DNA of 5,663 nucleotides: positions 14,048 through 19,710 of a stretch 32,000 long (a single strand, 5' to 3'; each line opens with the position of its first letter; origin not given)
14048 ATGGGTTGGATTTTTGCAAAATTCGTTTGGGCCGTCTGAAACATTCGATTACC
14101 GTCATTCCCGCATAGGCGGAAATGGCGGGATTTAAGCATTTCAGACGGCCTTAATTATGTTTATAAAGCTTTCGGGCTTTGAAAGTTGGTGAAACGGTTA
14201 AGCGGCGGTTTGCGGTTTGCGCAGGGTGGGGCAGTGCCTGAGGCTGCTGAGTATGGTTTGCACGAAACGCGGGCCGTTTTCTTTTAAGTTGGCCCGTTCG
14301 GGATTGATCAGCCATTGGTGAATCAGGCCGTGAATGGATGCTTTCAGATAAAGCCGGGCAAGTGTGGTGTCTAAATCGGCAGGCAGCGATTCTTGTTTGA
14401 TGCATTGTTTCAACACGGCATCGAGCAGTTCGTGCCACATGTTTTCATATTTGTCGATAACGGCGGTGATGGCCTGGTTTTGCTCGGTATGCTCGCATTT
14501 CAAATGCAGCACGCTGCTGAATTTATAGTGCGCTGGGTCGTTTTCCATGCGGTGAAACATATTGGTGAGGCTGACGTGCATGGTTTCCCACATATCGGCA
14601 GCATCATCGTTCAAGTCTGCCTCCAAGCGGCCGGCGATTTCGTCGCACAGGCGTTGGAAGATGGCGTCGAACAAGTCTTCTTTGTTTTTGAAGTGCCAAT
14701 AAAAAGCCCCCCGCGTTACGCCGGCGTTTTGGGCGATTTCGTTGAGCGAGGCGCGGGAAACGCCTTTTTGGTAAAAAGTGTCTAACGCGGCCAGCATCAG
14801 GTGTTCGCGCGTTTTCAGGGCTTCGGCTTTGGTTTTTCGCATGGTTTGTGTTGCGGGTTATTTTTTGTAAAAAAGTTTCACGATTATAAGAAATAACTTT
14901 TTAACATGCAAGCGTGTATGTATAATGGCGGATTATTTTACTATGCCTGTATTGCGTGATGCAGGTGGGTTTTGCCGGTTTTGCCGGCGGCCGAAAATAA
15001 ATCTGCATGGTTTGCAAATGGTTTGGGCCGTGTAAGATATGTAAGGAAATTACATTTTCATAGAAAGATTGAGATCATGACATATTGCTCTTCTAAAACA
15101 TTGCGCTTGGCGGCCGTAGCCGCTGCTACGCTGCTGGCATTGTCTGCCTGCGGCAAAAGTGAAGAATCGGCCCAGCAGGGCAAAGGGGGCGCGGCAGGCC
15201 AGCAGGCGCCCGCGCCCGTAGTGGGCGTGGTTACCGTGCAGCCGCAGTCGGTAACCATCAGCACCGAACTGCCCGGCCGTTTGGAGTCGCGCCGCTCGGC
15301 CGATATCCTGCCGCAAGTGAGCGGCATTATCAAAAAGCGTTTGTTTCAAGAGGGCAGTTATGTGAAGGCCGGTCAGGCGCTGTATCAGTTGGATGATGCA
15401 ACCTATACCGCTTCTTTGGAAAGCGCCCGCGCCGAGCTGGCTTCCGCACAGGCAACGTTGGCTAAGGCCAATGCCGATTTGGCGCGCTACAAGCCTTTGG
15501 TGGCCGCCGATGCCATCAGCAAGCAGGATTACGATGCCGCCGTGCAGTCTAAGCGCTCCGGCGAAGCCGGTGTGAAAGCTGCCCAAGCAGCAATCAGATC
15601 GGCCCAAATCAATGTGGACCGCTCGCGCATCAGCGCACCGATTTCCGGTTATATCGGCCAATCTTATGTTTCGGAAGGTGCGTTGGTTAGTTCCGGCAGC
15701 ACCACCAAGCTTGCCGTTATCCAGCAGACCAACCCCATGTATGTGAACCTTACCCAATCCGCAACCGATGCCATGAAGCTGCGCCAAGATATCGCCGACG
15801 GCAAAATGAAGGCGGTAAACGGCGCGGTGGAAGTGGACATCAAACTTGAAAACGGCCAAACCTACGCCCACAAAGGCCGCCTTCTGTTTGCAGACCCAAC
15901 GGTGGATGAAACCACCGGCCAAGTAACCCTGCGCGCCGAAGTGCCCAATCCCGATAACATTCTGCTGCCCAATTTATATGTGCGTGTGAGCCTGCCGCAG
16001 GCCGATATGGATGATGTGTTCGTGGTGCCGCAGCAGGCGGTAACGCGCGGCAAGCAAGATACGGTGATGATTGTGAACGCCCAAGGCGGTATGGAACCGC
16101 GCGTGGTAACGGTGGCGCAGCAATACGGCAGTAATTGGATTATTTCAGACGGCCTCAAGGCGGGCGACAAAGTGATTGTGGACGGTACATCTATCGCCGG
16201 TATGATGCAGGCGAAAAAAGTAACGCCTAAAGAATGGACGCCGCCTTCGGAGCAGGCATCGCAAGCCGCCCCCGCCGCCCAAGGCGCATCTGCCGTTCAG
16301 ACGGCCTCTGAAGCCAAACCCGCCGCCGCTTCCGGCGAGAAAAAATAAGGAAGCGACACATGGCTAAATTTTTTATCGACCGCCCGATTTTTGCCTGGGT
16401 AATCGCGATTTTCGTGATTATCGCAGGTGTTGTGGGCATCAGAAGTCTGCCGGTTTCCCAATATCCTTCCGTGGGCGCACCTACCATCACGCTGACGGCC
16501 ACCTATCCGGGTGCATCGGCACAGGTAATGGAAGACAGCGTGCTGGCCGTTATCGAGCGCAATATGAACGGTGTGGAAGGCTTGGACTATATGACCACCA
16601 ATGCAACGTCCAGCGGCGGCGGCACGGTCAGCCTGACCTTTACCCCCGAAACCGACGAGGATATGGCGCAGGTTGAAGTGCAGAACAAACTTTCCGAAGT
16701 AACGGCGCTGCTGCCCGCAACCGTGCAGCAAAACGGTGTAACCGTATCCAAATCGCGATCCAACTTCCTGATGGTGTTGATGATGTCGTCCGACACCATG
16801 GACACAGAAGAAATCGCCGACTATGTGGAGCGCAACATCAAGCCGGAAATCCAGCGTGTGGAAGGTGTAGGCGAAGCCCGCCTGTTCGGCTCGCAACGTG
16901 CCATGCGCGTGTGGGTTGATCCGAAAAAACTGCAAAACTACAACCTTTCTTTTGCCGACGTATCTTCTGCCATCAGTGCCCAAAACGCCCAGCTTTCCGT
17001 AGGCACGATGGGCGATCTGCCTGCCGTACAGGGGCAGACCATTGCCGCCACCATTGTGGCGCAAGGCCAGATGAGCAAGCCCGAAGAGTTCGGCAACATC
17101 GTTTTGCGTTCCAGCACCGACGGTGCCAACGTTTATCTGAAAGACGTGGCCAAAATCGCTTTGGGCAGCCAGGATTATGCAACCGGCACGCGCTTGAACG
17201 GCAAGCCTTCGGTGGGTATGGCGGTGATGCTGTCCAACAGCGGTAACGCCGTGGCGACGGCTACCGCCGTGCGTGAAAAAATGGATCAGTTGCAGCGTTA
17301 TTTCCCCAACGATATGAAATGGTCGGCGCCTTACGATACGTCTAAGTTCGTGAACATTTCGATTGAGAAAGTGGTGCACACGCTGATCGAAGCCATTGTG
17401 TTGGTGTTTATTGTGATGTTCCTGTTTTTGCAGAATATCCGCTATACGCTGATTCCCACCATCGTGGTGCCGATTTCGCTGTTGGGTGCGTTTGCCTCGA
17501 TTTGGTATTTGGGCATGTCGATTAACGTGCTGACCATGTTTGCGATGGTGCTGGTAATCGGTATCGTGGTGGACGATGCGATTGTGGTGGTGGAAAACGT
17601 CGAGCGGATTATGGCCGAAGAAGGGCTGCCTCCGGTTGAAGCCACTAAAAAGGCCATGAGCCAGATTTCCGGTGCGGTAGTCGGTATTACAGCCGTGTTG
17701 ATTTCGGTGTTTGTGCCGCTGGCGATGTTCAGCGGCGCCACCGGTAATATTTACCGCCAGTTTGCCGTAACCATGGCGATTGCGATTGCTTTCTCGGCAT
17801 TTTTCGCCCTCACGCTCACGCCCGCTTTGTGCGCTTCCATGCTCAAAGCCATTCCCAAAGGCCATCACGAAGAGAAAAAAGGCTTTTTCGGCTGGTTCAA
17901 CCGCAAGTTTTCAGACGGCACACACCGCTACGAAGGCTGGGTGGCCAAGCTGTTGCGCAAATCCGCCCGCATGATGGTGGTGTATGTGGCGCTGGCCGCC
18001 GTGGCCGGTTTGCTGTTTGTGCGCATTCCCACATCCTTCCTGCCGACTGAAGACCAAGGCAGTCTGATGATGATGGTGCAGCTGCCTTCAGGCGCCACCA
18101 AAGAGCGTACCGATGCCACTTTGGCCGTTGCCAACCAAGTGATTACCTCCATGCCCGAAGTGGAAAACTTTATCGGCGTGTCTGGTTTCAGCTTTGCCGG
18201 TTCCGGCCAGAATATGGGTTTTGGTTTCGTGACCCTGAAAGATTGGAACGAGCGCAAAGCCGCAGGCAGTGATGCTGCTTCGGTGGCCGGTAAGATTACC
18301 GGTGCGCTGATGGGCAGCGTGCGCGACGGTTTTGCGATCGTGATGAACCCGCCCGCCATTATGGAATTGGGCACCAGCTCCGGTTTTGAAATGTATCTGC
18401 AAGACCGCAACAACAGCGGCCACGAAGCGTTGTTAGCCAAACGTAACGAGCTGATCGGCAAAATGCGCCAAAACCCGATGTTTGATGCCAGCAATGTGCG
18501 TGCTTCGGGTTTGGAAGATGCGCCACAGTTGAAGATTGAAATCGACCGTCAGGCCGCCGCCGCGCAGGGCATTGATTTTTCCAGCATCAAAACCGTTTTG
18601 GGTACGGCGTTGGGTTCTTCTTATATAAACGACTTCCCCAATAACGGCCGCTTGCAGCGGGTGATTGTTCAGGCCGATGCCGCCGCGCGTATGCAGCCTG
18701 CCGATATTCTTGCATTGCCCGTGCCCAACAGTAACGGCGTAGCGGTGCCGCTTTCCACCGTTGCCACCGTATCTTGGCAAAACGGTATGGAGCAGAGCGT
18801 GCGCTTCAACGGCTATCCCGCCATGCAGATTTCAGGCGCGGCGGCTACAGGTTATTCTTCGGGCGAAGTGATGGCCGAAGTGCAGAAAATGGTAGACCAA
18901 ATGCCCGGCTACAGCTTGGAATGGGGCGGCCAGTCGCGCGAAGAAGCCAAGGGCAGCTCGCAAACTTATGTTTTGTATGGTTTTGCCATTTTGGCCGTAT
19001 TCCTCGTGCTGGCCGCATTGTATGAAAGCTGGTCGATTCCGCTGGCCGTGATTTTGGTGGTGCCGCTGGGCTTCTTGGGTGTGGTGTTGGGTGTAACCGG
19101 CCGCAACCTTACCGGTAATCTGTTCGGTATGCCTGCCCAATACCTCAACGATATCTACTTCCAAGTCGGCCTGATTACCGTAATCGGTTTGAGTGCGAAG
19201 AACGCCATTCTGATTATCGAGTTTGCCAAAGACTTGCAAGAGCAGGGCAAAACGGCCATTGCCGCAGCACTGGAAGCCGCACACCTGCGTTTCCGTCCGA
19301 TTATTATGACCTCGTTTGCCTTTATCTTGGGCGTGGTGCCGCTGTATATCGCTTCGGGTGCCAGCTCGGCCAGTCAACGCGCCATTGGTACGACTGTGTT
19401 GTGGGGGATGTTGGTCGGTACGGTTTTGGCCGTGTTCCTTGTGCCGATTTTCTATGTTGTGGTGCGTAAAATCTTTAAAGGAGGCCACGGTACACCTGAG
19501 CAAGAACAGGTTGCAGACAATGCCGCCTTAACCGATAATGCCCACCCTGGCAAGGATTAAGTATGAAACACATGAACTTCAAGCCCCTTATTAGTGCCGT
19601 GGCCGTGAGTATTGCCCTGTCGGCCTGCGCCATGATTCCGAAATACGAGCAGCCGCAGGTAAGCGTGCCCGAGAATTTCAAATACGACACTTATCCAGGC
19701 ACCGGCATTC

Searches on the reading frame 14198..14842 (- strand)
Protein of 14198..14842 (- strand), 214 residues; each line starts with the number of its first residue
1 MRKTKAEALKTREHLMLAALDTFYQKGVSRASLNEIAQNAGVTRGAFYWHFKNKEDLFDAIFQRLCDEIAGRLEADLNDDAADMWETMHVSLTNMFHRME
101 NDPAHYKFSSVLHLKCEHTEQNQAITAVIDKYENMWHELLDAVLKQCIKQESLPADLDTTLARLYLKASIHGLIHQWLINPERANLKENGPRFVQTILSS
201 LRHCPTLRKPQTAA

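Call 54: search_protein_families(library=pfam, proteins=[window:14198-14842:-], max_evalue=0.00001)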
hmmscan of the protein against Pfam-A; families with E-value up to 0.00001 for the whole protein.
window:14198-14842:- (214 aa): 3 families
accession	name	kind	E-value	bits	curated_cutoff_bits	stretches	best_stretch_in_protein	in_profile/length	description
PF00440.29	TetR_N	-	1.5e-16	60.3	24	1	17-61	3-47/47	Bacterial regulatory proteins, tetR family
PF08361.16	TetR_C_2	-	5.1e-14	52.8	22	1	90-201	8-119/121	MAATS-type transcriptional repressor, C-terminal region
PF13977.11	TetR_C_6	-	1.3e-06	29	27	1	119-186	33-99/115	BetI-type transcriptional repressor, C-terminal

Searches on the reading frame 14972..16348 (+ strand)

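Call 54: search_protein_families(library=pfam, proteins=[window:14972-16348:+], max_evalue=0.00001)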
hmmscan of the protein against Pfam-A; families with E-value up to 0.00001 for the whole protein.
window:14972-16348:+ (458 aa): 4 families
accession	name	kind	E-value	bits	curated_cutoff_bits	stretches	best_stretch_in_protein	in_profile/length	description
PF16576.10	HlyD_D23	-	3.7e-16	59.5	30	1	105-337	15-214/214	Barrel-sandwich domain of CusB or HlyD membrane-fusion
PF13437.12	HlyD_3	-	3.3e-13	50.7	22.2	1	220-328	2-97/106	HlyD family secretion protein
PF00529.27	CusB_dom_1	-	1.5e-11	44.8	26.5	1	81-403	1-89/89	Cation efflux system protein CusB domain 1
PF13533.13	Biotin_lipoyl_2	-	2.9e-06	27.4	29.8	0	114-141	5-32/32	Biotin-lipoyl like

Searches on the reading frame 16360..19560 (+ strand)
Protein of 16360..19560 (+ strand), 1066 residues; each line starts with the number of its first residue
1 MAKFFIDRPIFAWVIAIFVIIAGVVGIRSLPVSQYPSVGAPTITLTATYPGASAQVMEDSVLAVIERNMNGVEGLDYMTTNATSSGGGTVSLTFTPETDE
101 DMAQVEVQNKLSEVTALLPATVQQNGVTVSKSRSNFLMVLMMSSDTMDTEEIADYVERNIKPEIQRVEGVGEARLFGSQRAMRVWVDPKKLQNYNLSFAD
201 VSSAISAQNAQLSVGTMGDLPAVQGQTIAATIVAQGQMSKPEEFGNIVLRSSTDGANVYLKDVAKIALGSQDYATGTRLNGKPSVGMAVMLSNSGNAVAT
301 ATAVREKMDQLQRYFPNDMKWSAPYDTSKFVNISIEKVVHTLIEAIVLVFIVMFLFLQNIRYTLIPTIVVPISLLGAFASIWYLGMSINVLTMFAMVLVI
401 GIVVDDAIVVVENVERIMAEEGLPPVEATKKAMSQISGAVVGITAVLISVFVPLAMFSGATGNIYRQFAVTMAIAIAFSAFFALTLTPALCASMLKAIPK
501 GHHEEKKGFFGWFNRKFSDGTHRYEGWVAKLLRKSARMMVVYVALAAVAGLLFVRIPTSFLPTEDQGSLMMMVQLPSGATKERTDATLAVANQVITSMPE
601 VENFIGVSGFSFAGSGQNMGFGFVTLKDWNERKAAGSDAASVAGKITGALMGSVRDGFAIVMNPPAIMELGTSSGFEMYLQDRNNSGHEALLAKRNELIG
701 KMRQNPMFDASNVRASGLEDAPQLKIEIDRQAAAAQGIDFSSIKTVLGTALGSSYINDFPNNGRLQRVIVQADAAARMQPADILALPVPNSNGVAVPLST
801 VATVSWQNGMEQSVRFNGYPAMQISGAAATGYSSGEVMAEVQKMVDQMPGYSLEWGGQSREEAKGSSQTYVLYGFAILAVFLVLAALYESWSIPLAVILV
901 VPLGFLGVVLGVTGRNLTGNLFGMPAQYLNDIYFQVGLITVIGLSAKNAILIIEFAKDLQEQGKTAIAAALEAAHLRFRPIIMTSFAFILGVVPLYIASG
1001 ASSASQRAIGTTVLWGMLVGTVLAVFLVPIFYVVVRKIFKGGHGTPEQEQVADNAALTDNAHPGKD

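Call 54: search_protein_families(library=pfam, proteins=[window:16360-19560:+], max_evalue=0.00001)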
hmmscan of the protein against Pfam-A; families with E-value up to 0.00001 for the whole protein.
window:16360-19560:+ (1066 aa): 2 families
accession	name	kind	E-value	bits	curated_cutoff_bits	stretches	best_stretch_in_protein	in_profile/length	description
PF00873.25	ACR_tran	-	0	1142.2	28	1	1-1036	1-1021/1021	AcrB/AcrD/AcrF family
PF03176.21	MMPL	-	3.4e-15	56.3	20.5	1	340-512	147-319/333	MMPL family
